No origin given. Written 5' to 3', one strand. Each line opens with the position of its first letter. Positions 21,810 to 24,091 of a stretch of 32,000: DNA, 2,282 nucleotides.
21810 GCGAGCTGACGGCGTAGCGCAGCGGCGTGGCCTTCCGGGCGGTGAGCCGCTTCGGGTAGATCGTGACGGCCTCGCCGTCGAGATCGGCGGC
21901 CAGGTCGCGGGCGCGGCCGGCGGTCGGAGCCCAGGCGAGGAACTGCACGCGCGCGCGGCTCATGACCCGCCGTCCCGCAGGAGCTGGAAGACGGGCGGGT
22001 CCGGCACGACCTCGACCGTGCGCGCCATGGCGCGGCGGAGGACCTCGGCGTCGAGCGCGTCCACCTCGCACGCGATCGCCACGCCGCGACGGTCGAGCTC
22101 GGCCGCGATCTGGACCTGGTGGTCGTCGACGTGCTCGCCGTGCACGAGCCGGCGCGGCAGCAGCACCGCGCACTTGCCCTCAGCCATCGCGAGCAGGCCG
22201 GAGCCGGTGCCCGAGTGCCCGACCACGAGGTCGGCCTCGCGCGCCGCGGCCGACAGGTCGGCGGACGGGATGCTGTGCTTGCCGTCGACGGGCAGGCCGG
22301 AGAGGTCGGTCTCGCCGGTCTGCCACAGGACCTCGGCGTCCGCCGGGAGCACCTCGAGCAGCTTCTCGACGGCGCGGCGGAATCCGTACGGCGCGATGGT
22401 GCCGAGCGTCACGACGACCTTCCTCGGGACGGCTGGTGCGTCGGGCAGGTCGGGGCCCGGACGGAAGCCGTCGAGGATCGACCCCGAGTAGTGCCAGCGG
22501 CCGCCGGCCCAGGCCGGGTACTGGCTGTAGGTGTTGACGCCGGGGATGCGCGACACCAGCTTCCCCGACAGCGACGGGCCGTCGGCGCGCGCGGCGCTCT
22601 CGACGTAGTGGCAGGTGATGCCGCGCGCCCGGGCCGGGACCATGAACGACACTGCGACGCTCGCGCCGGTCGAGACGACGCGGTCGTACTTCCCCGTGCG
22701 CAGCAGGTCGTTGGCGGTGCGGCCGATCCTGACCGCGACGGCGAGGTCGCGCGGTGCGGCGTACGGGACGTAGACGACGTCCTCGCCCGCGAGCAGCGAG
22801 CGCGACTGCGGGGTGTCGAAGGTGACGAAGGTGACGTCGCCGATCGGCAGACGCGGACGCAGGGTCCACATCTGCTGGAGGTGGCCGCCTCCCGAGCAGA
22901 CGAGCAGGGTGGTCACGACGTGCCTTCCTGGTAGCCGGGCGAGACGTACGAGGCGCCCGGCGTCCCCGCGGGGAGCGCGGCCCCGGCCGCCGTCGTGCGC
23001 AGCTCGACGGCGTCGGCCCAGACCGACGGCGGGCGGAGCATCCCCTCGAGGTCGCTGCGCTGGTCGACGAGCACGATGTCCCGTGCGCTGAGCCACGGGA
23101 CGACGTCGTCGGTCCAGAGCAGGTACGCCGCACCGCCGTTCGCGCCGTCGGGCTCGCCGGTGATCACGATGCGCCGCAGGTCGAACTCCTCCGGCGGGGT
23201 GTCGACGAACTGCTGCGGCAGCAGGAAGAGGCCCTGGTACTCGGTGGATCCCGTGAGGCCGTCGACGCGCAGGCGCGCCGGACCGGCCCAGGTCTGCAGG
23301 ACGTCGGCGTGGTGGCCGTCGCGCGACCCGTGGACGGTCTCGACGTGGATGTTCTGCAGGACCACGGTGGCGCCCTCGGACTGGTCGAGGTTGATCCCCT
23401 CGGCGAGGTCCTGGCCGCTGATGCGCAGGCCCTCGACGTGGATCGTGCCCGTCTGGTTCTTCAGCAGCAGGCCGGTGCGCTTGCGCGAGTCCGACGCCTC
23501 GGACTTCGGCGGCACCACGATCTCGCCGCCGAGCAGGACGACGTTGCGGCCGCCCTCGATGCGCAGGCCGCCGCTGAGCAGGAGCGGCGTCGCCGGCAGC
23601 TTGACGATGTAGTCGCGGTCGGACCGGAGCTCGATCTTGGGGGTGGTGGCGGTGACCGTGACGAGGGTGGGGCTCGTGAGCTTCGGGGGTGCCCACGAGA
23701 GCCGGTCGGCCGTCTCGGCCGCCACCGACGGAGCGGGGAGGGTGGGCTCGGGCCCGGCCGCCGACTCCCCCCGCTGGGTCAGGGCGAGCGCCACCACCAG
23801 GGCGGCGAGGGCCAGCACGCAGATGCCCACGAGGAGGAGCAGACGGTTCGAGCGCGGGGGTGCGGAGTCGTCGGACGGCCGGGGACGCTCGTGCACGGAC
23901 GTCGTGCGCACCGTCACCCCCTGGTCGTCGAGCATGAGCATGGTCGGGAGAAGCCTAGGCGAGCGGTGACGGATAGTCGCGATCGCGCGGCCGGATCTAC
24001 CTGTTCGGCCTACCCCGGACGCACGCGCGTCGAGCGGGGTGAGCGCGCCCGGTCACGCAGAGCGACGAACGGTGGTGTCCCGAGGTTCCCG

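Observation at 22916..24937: Unassigned roughly 260-aa extracytoplasmic domain present in two adjacent paralogs inside the glycan locus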

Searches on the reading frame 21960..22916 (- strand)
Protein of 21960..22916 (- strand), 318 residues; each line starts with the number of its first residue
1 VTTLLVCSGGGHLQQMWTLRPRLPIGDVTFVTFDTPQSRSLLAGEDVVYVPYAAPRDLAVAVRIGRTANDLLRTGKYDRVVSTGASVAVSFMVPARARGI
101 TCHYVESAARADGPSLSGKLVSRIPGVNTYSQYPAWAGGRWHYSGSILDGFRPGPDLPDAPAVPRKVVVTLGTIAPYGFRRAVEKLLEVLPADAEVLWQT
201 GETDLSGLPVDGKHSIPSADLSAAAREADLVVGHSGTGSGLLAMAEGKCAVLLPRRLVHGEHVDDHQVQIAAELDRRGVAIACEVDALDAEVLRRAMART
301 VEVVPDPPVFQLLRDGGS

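Call 10: search_protein_families(library=pfam, proteins=[window:21960-22916:-], max_evalue=0.001)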
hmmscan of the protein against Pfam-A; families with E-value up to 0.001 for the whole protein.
window:21960-22916:- (318 aa): 1 family
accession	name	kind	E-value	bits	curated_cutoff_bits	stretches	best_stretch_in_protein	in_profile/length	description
PF04101.22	Glyco_tran_28_C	-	1e-08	35.8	22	1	167-294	2-139/166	Glycosyltransferase family 28 C-terminal domain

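Call 75: search_protein_families(library=ncbifam, proteins=[window:21960-22916:-], max_evalue=0.001)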
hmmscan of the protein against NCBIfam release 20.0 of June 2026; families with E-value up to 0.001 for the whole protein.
window:21960-22916:- (318 aa): 3 families
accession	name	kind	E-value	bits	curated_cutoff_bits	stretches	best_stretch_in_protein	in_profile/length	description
NF046028.1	GluronsyltaseWelK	equivalog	7.1e-34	117.3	400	1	5-300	3-306/319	beta-1,4-glucuronosyltransferase WelK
NF041548.1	PssE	equivalog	1.2e-14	54.5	120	1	167-284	1-111/146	PssE/Cps14G family polysaccharide biosynthesis glycosyltransferase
NF041549.1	PssD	equivalog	2.5e-14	53.8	110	1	4-124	1-127/151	PssD/Cps14F family polysaccharide biosynthesis glycosyltransferase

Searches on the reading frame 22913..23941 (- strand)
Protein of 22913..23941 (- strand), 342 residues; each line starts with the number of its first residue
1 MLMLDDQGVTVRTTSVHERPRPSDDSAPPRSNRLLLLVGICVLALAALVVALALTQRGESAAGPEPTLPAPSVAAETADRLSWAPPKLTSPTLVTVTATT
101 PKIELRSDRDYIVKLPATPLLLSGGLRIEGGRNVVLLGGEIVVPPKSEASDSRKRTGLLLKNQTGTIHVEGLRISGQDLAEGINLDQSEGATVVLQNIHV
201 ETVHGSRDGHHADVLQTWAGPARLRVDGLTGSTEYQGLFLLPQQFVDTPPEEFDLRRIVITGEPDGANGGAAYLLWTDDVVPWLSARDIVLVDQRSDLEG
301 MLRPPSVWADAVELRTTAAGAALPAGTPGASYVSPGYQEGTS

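Call 4: search_protein_families(library=pfam, proteins=[window:22913-23941:-], max_evalue=1)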
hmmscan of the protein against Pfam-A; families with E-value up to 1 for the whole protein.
window:22913-23941:- (342 aa): 0 families

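Call 5: search_protein_families(library=ncbifam, proteins=[window:22913-23941:-], max_evalue=1)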
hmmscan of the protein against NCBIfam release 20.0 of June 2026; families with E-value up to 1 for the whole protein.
window:22913-23941:- (342 aa): 0 families

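Call 12: search_solved_structures(query=window:22913-23941:-, max_evalue=10)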
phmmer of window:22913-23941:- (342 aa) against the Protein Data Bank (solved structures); distinct sequences matched with E-value up to 10: 0.

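Call 14: find_homologous_proteins(query=window:22913-23941:-)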
Query window:22913-23941:- (342 aa): 225 proteins with E <= 0.001 among 8000 candidates; the best 120 are listed.
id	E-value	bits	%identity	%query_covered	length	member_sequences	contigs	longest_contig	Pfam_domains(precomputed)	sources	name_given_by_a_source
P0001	3.5e-211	718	97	99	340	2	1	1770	-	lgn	-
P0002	7.8e-189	645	87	99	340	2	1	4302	-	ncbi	-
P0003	1.0e-187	641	86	99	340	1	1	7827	-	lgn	-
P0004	4.9e-184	629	85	99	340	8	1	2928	-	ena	-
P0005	3.7e-157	541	84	83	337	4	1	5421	-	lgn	-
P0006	1.5e-153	529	74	94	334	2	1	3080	-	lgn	-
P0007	3.4e-152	524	77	94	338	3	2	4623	-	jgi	-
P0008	3.5e-145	501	68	99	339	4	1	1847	-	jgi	jgi:hypothetical protein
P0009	1.7e-144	499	69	99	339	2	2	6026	-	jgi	jgi:hypothetical protein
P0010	4.0e-143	495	75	80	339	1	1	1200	-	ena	-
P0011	1.2e-132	460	63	100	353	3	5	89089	-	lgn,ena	-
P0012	1.4e-118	414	61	96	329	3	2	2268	-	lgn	-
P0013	1.0e-111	391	58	96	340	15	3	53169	-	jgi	jgi:hypothetical protein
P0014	7.1e-109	382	64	79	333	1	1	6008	-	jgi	jgi:hypothetical protein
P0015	8.1e-104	365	59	81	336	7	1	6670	-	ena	-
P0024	1.1e-71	260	51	79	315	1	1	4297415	-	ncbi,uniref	ncbi:hypothetical protein [Blastococcus montanus]|uniref:hypothetical protein n=1 Tax=Blastococcus m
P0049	1.9e-67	246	49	86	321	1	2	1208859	-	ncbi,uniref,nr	ncbi:hypothetical protein [Cellulomonas aerilata]|uniref:Right handed beta helix domain-containing p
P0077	9.5e-64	234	47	79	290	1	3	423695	-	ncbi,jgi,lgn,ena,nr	ncbi:MAG TPA: hypothetical protein DET40_06295 [Lentisphaeria bacterium]|nr:MAG: hypothetical protei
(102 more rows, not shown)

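Call 29: find_encoding_contigs(protein=window:22913-23941:-, flank=10000, max_places=3)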
Protein window:22913-23941:- (342 aa): 3 contigs read that carry it; 3 places shown.
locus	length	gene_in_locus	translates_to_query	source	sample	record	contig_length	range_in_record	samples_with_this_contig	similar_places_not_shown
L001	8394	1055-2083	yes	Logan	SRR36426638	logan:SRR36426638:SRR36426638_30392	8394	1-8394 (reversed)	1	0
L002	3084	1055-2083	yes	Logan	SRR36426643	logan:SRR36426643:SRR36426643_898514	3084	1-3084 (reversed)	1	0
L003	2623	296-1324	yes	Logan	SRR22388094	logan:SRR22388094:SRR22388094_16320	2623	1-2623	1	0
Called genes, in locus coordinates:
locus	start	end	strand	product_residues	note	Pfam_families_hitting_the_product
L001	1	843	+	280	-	?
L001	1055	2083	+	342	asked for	-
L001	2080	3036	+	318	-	PF04101:Glyco_tran_28_C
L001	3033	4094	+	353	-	PF13579:Glyco_trans_4_4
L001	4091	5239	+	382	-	-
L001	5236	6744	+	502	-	-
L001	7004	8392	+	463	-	?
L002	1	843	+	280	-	?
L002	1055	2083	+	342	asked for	-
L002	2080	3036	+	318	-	PF04101:Glyco_tran_28_C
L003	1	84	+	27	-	?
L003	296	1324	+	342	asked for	-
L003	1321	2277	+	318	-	PF04101:Glyco_tran_28_C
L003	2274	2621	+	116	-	?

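Call 30: find_encoding_contigs(protein=P0049, flank=10000, max_places=2)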
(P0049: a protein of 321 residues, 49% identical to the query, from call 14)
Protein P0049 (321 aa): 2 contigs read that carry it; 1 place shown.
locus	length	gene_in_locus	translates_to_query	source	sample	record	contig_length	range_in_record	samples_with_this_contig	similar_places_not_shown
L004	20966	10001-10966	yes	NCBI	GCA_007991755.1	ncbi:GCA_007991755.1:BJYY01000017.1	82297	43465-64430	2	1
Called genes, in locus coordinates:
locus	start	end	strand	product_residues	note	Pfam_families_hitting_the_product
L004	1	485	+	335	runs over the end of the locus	-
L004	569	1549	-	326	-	PF04101:Glyco_tran_28_C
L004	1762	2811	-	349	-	PF01073:3Beta_HSD, PF01370:Epimerase, PF02719:Polysacc_synt_2 (faint), PF07993:NAD_binding_4, PF16363:GDP_Man_Dehyd, PF13460:NAD_binding_10 (faint)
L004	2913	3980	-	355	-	PF01073:3Beta_HSD, PF01370:Epimerase, PF02719:Polysacc_synt_2 (weak), PF04321:RmlD_sub_bind (weak), PF16363:GDP_Man_Dehyd, PF13460:NAD_binding_10, PF07993:NAD_binding_4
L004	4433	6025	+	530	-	PF01943:Polysacc_synt, PF13440:Polysacc_synt_3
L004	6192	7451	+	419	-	-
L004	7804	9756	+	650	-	-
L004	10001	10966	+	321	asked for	-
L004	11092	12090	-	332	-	PF13641:Glyco_tranf_2_3, PF00535:Glycos_transf_2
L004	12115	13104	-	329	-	-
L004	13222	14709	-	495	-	-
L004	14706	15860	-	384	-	-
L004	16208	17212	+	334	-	PF13579:Glyco_trans_4_4, PF13524:Glyco_trans_1_2 (weak), PF13692:Glyco_trans_1_4 (weak)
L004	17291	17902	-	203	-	PF12710:HAD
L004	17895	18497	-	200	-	PF00156:Pribosyltran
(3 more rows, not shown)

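Call 32: find_encoding_contigs(protein=P0024, flank=10000, max_places=1)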
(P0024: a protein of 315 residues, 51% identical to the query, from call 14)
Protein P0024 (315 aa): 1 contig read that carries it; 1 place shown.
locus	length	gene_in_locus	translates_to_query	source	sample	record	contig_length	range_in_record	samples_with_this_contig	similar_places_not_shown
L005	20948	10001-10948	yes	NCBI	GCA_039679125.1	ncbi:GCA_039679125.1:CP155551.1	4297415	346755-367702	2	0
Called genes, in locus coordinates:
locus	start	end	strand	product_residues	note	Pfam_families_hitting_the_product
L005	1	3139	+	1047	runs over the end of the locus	PF00535:Glycos_transf_2, PF10111:Glyco_tranf_2_2, PF13641:Glyco_tranf_2_3, PF00535:Glycos_transf_2, PF10111:Glyco_tranf_2_2, PF13439:Glyco_transf_4, PF13579:Glyco_trans_4_4, PF20706:GT4-conflict, +3 more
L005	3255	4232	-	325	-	PF01073:3Beta_HSD, PF01370:Epimerase, PF02719:Polysacc_synt_2, PF04321:RmlD_sub_bind, PF16363:GDP_Man_Dehyd, PF07993:NAD_binding_4 (weak)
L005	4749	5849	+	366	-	PF01757:Acyl_transf_3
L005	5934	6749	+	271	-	PF00483:NTP_transferase, PF12804:NTP_transf_3 (weak)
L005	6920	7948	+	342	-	PF01073:3Beta_HSD, PF01370:Epimerase, PF04321:RmlD_sub_bind, PF16363:GDP_Man_Dehyd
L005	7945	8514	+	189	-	PF00908:dTDP_sugar_isom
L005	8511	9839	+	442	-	PF01408:GFO_IDH_MocA (weak), PF21135:DRL_cat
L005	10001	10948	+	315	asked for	-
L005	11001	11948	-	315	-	PF04101:Glyco_tran_28_C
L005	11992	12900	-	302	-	PF13641:Glyco_tranf_2_3, PF00535:Glycos_transf_2, PF13632:Glyco_trans_2_3 (weak)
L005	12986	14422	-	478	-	-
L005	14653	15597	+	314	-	PF00535:Glycos_transf_2, PF13641:Glyco_tranf_2_3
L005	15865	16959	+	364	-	-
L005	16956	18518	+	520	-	-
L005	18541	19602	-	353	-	PF13579:Glyco_trans_4_4 (weak), PF00534:Glycos_transf_1 (weak), PF13692:Glyco_trans_1_4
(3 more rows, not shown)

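Call 33: find_encoding_contigs(protein=P0077, flank=10000, max_places=1)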
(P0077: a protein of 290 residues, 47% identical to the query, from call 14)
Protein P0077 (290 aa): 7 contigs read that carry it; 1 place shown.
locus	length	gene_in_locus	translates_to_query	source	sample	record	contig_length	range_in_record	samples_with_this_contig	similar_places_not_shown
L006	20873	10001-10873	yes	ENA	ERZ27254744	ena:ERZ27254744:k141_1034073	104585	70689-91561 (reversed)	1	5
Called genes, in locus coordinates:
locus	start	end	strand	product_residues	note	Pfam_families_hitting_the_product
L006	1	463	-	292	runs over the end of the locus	-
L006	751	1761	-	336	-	PF01208:URO-D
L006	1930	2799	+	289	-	PF02311:AraC_binding, PF07883:Cupin_2 (weak), PF00165:HTH_AraC, PF12833:HTH_18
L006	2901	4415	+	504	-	PF02450:LCAT (weak)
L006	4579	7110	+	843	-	PF00561:Abhydrolase_1, PF07819:PGAP1 (faint), PF12146:Hydrolase_4, PF12697:Abhydrolase_6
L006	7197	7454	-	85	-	PF06769:YoeB_toxin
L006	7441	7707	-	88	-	PF02604:PhdYeFM_antitox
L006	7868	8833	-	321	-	PF01208:URO-D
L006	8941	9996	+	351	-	PF07883:Cupin_2 (weak), PF02311:AraC_binding, PF00165:HTH_AraC (faint), PF12833:HTH_18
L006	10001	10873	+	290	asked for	-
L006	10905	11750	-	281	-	PF02311:AraC_binding (weak), PF00165:HTH_AraC (faint), PF12833:HTH_18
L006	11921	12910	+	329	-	PF04041:Glyco_hydro_130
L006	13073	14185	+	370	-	PF00037:Fer4 (weak), PF12837:Fer4_6 (faint), PF13484:Fer4_16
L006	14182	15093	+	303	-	PF01148:CTP_transf_1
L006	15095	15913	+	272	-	PF01026:TatD_DNase (weak), PF04909:Amidohydro_2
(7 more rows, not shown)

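Call 48: search_protein_families(library=phrogs, proteins=[window:22913-23941:-], max_evalue=1)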
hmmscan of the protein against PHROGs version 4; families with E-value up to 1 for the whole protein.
window:22913-23941:- (342 aa): 0 families
